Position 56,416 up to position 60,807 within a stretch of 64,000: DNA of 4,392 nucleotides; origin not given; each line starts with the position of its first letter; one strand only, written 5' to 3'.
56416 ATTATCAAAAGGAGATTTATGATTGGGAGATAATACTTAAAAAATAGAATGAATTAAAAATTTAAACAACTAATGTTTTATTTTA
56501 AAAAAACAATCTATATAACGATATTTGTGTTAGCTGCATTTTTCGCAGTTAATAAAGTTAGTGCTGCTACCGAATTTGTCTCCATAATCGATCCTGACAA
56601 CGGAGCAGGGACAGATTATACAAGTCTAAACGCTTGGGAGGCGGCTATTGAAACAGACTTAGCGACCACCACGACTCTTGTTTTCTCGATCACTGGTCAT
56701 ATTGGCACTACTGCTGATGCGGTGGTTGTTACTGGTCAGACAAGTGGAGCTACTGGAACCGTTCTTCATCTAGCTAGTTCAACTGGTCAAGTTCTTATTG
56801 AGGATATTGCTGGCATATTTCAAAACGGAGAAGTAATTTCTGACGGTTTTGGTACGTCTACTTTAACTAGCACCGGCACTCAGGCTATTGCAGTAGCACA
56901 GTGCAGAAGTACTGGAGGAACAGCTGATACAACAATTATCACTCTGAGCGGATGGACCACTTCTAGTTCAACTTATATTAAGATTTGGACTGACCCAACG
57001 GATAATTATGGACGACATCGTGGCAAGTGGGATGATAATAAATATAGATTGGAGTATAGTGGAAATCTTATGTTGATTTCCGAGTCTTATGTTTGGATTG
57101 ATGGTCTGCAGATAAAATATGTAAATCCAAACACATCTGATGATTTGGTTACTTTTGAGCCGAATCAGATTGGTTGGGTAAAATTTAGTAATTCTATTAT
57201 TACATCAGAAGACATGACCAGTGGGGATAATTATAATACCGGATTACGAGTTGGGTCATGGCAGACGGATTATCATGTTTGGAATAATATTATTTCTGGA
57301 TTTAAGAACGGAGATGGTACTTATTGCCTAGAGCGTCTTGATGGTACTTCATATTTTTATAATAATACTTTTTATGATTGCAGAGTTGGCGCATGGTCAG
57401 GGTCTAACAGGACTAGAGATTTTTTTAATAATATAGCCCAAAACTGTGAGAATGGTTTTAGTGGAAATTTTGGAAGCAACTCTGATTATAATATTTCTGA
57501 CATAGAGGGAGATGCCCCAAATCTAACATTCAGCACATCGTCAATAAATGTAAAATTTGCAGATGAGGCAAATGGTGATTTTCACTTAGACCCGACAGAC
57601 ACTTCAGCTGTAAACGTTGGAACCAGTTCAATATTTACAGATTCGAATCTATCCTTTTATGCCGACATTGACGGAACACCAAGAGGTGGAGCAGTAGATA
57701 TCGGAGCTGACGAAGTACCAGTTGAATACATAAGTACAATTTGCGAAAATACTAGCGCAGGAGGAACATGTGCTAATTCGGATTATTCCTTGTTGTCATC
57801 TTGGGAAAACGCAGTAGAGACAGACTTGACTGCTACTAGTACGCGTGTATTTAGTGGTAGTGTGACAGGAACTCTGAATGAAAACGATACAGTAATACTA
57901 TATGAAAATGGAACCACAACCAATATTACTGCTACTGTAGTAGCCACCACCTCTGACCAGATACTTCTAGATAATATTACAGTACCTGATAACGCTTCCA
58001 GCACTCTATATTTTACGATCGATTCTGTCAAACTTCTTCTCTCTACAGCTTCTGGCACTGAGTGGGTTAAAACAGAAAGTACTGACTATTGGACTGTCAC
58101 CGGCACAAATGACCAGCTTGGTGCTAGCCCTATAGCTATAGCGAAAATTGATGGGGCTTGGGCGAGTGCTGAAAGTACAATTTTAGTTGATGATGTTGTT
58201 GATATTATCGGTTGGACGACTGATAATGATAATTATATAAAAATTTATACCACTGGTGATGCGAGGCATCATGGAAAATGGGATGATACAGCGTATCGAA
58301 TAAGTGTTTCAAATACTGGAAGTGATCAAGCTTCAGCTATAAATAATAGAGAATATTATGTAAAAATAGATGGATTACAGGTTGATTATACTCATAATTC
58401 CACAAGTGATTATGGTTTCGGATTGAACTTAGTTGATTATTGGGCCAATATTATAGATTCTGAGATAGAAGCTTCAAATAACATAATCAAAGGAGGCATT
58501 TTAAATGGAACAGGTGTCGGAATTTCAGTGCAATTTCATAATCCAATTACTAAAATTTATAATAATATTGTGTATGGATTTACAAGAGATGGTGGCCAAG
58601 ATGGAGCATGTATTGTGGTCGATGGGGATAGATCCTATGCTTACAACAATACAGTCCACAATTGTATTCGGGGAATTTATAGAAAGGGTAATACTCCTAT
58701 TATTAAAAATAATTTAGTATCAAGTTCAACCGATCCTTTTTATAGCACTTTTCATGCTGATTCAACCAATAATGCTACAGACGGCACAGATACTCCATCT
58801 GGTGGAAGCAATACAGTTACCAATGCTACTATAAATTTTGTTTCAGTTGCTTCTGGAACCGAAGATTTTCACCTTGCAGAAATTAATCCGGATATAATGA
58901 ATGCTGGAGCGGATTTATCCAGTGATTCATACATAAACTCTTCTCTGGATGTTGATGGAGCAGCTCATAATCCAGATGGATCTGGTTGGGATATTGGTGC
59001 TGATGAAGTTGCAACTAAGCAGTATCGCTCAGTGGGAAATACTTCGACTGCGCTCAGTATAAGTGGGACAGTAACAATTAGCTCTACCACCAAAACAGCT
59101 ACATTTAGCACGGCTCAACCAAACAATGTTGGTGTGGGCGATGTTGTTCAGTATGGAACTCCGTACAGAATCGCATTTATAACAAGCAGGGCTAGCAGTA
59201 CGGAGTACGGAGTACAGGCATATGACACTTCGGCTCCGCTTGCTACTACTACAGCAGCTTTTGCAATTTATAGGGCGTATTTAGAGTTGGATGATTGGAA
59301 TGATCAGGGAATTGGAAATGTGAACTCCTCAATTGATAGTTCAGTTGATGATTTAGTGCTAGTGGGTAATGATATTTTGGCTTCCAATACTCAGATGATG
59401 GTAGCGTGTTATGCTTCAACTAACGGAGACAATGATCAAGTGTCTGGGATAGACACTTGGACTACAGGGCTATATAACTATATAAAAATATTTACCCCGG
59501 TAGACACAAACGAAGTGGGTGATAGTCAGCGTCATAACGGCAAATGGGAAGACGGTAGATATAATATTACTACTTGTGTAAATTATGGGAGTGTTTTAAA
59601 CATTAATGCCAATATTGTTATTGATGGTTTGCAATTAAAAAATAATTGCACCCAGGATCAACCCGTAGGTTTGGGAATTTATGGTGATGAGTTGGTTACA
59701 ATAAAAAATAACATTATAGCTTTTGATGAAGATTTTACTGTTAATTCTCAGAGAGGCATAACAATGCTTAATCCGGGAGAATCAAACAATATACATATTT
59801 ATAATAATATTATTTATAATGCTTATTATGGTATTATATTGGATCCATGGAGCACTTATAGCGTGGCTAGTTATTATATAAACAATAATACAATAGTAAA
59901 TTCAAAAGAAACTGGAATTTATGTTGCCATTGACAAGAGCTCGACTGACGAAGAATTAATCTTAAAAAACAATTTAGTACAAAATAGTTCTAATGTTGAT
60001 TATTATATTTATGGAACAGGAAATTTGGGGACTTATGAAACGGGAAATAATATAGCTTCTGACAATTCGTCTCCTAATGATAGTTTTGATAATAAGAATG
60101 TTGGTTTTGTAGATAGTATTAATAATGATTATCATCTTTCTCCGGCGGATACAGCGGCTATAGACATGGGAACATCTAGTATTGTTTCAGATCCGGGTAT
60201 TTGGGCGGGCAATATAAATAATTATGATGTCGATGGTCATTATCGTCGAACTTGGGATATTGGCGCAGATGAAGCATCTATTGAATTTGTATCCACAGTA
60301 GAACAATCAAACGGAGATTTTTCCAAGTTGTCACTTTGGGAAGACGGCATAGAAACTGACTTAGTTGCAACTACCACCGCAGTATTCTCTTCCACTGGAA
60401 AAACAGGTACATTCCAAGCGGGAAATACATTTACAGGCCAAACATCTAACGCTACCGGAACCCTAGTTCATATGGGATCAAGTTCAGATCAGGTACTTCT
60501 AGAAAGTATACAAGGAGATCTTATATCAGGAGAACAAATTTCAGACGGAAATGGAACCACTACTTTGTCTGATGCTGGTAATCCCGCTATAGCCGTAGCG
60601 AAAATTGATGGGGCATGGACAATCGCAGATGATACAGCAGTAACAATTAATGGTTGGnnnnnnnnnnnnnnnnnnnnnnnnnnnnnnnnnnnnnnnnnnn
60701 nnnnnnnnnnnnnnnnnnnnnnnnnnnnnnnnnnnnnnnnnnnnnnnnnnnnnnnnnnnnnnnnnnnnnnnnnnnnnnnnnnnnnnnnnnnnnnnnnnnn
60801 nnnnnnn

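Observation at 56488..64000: Giant secreted modular beta-helix protein that the ORF track does not list (open to the window end, at least 2504 codons)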

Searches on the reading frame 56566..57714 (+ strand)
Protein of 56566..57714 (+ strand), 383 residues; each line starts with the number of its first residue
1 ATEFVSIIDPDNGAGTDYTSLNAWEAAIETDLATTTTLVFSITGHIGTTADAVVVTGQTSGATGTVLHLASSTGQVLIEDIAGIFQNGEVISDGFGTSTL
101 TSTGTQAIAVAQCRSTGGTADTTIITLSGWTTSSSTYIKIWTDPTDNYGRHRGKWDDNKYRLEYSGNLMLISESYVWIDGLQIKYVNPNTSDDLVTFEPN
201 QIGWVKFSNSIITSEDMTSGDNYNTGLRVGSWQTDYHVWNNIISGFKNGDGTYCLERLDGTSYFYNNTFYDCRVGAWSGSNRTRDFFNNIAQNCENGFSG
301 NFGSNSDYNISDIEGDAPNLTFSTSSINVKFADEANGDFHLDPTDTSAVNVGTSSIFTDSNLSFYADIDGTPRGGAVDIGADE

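Call 10: search_protein_families(library=pfam, proteins=[window:56566-57714:+], max_evalue=10)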
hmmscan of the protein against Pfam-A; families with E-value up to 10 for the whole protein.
window:56566-57714:+ (383 aa): 2 families
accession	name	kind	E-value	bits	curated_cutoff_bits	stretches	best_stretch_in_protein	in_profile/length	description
PF17161.10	DUF5123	-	0.086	14.4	35.1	1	250-352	15-109/113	Domain of unknown function (DUF5123)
PF22436.1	PilE_C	-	1.3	9.7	27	1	96-138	43-85/111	PilE, C-terminal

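Call 26: search_protein_families(library=ncbifam, proteins=[window:56566-57714:+], max_evalue=10)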
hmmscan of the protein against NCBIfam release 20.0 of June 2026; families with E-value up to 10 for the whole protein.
window:56566-57714:+ (383 aa): 1 family
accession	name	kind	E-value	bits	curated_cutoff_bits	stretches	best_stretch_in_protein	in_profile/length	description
TIGR01079.1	rplX_bact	equivalog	0.035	14.5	53.7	1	52-82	10-40/104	50S ribosomal protein L24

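Call 57: search_protein_families(library=phrogs, proteins=[window:56566-57714:+], max_evalue=0.01)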
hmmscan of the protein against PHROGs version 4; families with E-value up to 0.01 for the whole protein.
window:56566-57714:+ (383 aa): 0 families

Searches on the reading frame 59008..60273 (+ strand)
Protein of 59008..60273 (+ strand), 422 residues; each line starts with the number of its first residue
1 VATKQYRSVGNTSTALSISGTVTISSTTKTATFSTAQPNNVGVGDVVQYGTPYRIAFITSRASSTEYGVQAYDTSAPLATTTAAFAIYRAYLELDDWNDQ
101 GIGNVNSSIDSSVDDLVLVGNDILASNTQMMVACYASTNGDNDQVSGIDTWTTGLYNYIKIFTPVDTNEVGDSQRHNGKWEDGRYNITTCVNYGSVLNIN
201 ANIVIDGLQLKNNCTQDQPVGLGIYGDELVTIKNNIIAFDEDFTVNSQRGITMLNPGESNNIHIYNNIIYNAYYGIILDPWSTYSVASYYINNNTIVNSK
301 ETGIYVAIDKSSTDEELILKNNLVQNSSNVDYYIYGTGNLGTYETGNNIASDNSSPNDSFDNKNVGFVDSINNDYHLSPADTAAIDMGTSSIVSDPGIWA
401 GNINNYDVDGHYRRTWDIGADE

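Call 10: search_protein_families(library=pfam, proteins=[window:59008-60273:+], max_evalue=10)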
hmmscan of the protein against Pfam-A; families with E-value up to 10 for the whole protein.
window:59008-60273:+ (422 aa): 0 families

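Call 26: search_protein_families(library=ncbifam, proteins=[window:59008-60273:+], max_evalue=10)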
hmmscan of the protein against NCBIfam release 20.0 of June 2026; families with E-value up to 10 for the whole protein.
window:59008-60273:+ (422 aa): 1 family
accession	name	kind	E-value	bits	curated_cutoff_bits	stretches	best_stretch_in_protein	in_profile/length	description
NF002581.0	PRK02234.1-2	equivalog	0.036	13.9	154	1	275-339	9-72/170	Holliday junction resolvase RecU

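Call 57: search_protein_families(library=phrogs, proteins=[window:59008-60273:+], max_evalue=0.01)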
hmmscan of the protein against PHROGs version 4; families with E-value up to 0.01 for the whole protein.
window:59008-60273:+ (422 aa): 0 families

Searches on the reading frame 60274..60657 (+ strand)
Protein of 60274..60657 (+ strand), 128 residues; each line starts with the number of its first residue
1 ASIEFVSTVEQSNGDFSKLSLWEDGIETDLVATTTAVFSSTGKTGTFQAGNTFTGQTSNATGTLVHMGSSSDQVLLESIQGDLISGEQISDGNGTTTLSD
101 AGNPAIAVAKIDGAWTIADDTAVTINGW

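Call 77: search_dna_similar(query=window:60274-60657:+, collection=phages, mode=protein, max_evalue=0.01, max_rows=15)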
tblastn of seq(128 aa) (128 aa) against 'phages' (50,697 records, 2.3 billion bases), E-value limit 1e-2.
No match.
